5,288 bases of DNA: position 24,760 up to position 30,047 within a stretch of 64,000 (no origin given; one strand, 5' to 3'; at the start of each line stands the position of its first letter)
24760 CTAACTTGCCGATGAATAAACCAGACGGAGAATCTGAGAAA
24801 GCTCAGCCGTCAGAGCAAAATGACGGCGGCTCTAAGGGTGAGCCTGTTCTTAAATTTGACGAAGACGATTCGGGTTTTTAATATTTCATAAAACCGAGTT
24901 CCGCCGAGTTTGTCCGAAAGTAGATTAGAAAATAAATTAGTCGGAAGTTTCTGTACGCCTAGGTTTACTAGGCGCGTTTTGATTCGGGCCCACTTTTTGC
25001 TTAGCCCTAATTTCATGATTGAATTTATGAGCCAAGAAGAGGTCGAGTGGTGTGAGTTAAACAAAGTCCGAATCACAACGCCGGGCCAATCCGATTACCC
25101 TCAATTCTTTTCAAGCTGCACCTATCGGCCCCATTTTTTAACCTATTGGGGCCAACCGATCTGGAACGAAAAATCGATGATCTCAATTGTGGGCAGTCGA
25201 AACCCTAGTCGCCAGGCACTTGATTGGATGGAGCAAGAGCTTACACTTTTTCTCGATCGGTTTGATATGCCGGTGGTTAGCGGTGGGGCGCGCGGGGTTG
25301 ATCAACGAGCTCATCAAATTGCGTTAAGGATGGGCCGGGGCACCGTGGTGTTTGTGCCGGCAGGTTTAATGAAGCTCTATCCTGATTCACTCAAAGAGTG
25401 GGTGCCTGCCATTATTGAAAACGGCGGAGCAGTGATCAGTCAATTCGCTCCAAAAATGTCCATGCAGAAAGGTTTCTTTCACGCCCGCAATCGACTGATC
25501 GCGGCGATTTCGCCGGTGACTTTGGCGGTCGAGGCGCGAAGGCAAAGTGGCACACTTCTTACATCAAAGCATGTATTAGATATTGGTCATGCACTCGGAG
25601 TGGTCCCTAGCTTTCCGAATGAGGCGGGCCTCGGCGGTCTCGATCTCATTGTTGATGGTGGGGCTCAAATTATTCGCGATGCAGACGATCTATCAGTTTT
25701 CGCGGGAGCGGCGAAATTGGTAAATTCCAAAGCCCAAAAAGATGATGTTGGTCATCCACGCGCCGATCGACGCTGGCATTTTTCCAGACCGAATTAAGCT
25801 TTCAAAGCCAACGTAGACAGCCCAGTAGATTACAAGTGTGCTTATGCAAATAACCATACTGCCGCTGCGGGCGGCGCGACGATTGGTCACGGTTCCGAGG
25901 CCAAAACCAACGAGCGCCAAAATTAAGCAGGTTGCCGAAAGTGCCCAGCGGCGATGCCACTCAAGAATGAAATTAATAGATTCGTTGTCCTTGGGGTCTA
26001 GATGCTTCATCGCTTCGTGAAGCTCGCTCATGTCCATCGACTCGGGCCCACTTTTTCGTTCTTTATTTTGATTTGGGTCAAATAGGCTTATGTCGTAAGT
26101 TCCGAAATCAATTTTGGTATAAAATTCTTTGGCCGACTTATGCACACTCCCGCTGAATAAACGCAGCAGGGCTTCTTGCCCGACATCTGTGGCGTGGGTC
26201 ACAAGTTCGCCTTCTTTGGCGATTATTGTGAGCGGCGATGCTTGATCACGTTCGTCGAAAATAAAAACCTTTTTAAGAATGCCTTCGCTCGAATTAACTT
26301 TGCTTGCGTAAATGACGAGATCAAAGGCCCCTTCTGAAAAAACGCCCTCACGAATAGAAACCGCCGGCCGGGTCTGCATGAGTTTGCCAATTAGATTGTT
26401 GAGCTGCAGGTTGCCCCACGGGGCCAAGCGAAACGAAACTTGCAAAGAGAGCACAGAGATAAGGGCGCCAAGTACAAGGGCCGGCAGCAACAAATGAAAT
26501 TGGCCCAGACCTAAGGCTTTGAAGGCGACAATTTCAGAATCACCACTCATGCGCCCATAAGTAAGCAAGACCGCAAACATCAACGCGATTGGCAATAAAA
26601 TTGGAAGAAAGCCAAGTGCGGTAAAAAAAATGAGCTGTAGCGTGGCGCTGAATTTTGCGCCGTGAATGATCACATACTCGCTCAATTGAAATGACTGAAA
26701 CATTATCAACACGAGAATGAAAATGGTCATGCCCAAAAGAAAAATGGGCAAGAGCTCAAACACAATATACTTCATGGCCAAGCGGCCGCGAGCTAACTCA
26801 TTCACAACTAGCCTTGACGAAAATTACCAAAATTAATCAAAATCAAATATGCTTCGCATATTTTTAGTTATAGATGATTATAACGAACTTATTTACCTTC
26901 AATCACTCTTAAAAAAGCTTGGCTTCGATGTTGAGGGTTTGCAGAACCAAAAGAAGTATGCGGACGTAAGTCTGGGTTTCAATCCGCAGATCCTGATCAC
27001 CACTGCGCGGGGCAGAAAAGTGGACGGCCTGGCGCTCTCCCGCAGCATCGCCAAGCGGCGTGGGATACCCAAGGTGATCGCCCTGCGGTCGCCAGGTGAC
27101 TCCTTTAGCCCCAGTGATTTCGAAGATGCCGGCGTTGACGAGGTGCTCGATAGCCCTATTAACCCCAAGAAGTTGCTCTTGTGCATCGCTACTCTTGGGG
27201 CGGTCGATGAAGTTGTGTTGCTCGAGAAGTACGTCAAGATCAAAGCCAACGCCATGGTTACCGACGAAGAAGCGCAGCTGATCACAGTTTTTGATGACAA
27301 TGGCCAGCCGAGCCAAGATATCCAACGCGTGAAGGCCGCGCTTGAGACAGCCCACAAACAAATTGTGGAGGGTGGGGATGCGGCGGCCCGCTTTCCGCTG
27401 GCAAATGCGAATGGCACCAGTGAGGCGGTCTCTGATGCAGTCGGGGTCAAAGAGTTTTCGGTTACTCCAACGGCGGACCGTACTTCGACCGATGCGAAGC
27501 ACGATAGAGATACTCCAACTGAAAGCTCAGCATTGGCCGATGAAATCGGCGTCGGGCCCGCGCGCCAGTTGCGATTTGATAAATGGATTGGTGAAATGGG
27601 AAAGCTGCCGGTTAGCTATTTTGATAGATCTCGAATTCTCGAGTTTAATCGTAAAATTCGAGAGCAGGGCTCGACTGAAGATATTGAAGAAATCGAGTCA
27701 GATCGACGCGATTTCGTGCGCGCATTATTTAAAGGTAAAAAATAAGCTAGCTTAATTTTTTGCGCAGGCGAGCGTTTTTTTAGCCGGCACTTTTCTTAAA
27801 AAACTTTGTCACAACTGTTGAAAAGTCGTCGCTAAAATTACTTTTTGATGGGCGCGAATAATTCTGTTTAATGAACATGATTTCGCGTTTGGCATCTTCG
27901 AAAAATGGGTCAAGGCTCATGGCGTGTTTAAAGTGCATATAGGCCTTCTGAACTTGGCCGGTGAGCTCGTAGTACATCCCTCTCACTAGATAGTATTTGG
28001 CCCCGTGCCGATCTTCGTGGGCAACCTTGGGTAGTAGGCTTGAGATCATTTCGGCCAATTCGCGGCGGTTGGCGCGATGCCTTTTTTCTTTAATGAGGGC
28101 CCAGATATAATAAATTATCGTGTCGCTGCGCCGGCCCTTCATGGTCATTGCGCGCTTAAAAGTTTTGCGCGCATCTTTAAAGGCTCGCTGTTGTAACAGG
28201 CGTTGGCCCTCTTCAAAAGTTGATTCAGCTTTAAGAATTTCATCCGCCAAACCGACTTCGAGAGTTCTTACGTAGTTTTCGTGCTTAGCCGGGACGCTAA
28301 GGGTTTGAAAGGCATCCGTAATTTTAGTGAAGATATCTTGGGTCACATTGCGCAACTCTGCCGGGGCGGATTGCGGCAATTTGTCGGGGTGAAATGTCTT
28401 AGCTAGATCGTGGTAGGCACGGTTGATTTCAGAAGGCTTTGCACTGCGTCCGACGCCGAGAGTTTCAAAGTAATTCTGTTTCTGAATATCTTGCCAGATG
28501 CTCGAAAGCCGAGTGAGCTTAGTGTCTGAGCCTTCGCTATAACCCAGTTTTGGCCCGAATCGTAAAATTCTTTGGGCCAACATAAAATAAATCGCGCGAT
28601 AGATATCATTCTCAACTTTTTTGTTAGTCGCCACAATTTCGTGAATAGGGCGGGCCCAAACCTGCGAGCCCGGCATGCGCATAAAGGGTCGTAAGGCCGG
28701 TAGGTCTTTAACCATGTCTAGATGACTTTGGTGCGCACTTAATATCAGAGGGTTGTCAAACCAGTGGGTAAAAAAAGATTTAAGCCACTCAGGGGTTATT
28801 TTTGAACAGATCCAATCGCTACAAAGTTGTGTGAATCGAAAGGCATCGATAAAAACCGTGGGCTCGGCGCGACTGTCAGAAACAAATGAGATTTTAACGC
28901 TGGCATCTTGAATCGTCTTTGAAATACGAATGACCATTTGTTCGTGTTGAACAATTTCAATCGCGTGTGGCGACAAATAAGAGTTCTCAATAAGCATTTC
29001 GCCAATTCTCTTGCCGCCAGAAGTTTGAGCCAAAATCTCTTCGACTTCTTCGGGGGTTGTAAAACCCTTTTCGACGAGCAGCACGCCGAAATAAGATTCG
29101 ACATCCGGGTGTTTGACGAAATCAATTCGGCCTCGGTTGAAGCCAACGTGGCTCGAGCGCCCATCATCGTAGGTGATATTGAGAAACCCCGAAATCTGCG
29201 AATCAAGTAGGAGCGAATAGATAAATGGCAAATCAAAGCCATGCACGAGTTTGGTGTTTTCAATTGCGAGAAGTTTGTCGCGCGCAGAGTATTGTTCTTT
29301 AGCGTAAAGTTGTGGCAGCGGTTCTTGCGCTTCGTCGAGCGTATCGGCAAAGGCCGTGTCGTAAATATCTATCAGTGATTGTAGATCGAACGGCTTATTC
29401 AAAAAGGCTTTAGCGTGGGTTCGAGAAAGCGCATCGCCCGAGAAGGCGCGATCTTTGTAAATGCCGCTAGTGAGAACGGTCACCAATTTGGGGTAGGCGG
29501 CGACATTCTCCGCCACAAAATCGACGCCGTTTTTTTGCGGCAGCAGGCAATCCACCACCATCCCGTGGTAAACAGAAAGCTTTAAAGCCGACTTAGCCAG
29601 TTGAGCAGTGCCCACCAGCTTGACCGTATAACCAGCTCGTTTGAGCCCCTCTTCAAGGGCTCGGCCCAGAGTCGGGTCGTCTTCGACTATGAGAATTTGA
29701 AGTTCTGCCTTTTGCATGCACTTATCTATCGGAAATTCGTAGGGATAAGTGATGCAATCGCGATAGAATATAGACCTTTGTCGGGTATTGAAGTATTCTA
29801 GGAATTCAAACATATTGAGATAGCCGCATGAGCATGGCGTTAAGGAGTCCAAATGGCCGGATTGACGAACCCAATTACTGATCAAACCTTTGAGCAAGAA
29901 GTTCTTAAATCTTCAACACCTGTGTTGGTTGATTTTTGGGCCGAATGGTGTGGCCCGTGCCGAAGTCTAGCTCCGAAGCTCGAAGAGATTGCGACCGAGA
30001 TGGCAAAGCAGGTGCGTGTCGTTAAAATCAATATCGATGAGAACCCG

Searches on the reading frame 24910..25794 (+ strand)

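Call 30: search_protein_families(library=pfam, proteins=[window:24910-25794:+], max_evalue=0.00001)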
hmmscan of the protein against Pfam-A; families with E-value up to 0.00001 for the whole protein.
window:24910-25794:+ (295 aa): 1 family
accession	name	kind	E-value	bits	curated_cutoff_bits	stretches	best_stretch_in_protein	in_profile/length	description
PF02481.21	DNA_processg_A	-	2.4e-48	164.6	29.6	1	48-256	2-211/212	DNA recombination-mediator protein A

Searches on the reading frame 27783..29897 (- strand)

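Call 31: search_protein_families(library=pfam, proteins=[window:27783-29897:-], max_evalue=0.00001)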
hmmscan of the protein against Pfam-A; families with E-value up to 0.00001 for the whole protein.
window:27783-29897:- (705 aa): 2 families
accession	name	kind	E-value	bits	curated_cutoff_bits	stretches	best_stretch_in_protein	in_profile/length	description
PF00226.36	DnaJ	-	6.1e-12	45.9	27.8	1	475-542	1-62/63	DnaJ domain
PF00072.30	Response_reg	-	4.5e-11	43.4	30.2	1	68-178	1-109/111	Response regulator receiver domain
